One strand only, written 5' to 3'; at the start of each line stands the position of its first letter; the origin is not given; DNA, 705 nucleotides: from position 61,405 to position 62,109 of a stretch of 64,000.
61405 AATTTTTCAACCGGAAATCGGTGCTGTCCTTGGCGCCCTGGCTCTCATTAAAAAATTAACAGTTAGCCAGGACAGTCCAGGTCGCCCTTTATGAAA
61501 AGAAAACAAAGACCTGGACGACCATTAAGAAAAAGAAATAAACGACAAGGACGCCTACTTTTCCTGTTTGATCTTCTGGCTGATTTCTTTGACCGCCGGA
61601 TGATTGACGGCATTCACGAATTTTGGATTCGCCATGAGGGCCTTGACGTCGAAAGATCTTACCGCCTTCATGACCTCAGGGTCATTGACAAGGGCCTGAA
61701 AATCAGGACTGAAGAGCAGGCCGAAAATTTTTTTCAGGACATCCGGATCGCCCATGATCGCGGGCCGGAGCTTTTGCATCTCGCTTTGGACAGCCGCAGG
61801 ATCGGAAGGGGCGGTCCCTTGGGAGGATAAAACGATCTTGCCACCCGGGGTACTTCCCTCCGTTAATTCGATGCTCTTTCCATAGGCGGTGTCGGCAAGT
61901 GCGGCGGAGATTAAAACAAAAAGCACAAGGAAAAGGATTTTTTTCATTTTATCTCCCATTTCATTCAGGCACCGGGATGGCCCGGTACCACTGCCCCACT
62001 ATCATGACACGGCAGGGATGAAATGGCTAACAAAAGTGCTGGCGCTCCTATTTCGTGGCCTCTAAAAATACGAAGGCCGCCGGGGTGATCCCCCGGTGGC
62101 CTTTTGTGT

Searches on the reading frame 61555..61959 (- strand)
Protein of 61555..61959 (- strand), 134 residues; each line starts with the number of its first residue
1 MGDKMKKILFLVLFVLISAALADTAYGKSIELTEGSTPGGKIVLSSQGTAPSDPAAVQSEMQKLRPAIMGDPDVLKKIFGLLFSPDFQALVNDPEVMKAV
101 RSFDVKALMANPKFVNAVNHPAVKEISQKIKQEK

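Call 10: search_protein_families(library=pfam, proteins=[window:61555-61959:-], max_evalue=0.01)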
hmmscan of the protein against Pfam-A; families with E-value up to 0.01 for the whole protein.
window:61555-61959:- (134 aa): 1 family
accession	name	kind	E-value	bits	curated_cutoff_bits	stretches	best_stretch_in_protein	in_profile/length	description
PF17830.6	STI1-HOP_DP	-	0.0016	18.8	29.1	0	85-100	12-27/55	STI1/HOP, DP domain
